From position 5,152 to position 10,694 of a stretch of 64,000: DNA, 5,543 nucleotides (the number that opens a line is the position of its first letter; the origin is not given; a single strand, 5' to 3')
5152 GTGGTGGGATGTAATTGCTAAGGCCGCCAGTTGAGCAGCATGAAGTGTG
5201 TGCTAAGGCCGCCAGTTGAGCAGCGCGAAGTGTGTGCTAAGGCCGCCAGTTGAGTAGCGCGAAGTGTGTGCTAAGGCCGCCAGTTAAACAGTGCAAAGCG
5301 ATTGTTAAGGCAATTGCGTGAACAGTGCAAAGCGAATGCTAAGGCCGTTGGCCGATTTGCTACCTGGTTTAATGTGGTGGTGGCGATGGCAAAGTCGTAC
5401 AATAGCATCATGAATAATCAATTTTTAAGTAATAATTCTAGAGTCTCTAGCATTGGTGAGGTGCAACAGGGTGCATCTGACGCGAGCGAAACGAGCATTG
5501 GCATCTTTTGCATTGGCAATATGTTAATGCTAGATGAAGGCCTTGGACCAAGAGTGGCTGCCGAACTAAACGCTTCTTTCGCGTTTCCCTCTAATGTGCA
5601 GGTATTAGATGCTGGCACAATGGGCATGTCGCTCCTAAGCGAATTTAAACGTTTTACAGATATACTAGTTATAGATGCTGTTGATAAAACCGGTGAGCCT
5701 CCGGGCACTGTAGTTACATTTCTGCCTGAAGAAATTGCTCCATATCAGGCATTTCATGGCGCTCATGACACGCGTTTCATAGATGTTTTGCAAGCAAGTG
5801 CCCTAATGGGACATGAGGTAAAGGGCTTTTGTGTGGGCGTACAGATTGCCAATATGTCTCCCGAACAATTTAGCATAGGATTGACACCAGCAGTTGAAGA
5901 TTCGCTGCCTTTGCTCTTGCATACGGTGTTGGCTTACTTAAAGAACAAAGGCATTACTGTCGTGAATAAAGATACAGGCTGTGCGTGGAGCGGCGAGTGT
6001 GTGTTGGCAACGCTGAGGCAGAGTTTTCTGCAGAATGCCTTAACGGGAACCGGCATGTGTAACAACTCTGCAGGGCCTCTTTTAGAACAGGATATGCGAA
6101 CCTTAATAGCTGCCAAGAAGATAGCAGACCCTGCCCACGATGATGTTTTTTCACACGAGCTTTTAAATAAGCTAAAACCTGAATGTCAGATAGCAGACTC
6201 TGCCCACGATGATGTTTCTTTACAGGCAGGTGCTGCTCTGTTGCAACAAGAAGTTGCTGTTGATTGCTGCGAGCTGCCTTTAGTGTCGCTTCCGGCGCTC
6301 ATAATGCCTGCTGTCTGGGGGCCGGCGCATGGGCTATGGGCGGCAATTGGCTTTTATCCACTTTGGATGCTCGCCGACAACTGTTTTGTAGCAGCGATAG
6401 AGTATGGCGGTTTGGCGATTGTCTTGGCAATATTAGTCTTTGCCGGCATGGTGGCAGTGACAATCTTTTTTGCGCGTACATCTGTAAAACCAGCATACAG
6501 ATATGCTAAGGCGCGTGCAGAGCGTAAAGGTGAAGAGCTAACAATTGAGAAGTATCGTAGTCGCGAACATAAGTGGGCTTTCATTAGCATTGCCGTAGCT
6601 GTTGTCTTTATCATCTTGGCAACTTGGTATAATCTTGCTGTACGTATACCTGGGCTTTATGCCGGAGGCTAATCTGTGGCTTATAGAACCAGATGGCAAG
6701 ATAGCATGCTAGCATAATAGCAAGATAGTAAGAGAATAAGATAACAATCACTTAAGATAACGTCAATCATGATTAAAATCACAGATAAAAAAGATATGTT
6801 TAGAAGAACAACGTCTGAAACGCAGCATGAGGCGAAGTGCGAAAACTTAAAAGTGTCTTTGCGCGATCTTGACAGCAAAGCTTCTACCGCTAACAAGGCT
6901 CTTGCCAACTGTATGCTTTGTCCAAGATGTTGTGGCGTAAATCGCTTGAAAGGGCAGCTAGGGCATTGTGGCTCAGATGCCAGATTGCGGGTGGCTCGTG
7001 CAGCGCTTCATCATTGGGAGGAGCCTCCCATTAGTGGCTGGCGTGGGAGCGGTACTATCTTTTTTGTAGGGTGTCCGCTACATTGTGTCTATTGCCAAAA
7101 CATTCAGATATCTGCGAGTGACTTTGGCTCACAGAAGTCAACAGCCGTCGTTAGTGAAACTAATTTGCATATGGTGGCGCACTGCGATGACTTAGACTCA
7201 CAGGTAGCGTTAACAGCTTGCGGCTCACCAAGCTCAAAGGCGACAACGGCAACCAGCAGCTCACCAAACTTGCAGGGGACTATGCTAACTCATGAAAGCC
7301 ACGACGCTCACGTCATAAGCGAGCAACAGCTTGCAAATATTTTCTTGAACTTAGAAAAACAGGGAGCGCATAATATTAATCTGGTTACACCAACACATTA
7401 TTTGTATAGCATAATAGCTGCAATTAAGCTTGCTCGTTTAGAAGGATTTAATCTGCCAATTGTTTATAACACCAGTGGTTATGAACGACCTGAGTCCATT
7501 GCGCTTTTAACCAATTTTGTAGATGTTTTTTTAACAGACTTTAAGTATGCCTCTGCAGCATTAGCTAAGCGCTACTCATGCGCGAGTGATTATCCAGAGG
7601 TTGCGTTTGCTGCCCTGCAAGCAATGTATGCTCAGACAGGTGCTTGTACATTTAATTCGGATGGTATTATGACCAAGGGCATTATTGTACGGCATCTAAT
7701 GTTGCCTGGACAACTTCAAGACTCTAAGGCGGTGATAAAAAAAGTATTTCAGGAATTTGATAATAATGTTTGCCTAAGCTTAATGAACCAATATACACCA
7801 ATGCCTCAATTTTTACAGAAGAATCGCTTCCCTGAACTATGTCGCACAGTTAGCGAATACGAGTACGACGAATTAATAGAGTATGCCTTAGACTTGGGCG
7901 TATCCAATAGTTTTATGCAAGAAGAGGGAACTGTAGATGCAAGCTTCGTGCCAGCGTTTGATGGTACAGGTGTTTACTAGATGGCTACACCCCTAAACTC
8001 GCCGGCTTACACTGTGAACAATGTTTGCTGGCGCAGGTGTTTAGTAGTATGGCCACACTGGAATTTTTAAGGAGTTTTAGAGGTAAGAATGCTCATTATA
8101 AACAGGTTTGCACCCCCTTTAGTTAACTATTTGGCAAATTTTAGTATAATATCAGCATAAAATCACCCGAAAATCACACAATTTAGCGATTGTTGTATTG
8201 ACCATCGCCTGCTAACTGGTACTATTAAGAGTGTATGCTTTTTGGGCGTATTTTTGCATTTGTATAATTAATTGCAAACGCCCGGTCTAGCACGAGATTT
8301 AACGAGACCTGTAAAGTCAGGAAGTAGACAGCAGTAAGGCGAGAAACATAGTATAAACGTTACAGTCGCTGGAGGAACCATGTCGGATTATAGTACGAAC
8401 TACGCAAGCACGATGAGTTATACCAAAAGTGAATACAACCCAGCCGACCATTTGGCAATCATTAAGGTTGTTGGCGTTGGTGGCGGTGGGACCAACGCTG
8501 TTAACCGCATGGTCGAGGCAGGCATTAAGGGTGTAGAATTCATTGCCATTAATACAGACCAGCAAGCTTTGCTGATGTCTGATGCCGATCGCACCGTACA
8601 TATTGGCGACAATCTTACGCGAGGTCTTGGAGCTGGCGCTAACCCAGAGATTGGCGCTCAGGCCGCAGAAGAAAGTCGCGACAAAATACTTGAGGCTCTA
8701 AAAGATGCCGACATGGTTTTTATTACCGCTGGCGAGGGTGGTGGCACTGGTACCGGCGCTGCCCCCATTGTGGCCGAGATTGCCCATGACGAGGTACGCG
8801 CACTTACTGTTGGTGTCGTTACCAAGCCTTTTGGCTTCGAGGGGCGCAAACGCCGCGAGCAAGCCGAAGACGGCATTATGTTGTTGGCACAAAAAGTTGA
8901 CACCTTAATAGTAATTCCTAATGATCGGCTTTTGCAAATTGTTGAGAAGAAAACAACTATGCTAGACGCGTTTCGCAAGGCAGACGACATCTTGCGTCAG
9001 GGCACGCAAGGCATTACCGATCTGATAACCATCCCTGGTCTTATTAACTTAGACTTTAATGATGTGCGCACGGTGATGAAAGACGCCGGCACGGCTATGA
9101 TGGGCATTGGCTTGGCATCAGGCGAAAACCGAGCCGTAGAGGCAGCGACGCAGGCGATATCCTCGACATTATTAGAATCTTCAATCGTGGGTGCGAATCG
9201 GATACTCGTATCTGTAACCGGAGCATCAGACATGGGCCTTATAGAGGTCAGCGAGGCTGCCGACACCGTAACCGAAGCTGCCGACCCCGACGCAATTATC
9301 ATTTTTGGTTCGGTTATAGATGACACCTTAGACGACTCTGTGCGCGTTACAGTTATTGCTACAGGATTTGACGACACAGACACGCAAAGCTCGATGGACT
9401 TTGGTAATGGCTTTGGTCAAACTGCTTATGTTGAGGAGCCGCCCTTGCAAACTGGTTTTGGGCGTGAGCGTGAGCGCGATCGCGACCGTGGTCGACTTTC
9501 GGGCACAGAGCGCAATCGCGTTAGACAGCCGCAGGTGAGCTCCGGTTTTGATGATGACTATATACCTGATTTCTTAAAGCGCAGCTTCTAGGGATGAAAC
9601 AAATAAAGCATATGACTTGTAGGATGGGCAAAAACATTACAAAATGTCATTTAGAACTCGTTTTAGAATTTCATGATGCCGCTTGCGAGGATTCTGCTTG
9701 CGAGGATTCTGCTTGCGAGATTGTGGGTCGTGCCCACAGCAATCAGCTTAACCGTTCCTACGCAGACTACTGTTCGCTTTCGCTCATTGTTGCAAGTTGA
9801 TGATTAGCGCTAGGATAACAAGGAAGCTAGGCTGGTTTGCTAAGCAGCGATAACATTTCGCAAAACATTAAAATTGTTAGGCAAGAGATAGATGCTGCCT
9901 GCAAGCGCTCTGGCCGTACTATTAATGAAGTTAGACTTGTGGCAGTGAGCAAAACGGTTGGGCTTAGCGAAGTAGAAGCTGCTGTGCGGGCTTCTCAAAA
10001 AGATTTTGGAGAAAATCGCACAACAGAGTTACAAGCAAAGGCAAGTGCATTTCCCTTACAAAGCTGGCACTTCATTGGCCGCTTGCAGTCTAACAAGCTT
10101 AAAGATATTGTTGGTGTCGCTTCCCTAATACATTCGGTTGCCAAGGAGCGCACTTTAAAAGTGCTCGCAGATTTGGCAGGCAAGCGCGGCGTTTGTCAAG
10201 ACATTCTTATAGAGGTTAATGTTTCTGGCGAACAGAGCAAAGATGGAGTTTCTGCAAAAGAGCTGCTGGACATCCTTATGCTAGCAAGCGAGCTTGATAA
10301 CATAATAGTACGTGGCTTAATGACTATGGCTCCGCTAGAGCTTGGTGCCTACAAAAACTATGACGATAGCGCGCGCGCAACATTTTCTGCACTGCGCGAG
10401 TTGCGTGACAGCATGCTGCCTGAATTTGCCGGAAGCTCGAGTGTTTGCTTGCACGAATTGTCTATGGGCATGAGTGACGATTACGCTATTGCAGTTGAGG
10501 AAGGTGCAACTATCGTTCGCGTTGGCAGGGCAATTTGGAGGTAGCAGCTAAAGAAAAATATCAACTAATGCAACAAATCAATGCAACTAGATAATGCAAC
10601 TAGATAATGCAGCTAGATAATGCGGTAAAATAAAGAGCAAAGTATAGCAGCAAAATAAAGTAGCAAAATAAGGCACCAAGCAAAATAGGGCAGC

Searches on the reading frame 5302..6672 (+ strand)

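Call 8: search_protein_families(library=pfam, proteins=[window:5302-6672:+], max_evalue=0.00001)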
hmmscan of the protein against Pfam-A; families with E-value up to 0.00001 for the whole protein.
window:5302-6672:+ (456 aa): 1 family
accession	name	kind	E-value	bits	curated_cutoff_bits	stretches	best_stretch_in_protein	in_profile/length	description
PF01750.23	HycI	-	7.5e-23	81.2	23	1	83-210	1-128/130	Hydrogenase maturation protease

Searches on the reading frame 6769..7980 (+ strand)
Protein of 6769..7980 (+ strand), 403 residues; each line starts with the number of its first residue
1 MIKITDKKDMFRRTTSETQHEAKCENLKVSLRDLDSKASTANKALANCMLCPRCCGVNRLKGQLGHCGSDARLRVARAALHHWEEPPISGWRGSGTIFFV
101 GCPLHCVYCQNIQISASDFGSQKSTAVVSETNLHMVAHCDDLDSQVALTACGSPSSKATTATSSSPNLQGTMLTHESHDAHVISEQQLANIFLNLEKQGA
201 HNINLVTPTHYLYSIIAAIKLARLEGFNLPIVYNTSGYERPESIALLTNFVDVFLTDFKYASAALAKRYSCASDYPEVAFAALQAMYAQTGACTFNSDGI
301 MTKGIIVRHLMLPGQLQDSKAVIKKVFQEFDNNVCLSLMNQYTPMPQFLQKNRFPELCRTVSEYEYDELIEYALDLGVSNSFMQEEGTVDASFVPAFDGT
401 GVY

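Call 8: search_protein_families(library=pfam, proteins=[window:6769-7980:+], max_evalue=0.00001)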
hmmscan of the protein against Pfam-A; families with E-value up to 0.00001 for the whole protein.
window:6769-7980:+ (403 aa): 1 family
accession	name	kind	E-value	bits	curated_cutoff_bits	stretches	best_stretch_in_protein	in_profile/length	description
PF04055.27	Radical_SAM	-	1.1e-06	29.4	29.5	0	97-287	2-137/166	Radical SAM superfamily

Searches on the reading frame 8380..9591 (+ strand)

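Call 8: search_protein_families(library=pfam, proteins=[window:8380-9591:+], max_evalue=0.00001)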
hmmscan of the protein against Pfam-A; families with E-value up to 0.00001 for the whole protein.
window:8380-9591:+ (403 aa): 2 families
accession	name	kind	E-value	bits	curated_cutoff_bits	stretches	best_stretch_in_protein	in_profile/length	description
PF00091.31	Tubulin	-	1.5e-49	169.4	33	1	28-188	2-189/190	Tubulin/FtsZ family, GTPase domain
PF12327.13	FtsZ_C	-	5e-32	110.5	27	1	237-331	1-95/95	FtsZ family, C-terminal domain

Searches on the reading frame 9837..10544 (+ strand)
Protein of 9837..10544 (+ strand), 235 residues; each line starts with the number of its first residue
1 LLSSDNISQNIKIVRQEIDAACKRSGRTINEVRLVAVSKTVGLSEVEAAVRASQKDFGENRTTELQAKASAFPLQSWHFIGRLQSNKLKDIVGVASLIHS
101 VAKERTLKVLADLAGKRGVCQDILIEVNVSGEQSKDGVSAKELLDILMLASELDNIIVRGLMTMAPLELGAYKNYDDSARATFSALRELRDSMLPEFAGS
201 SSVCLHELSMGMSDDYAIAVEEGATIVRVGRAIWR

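Call 8: search_protein_families(library=pfam, proteins=[window:9837-10544:+], max_evalue=0.00001)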
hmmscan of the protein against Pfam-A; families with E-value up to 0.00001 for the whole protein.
window:9837-10544:+ (235 aa): 1 family
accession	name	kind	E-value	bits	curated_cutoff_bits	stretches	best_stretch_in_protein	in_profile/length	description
PF01168.26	Ala_racemase_N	-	2.3e-13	50.8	24.1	1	22-233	10-215/220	Alanine racemase, N-terminal domain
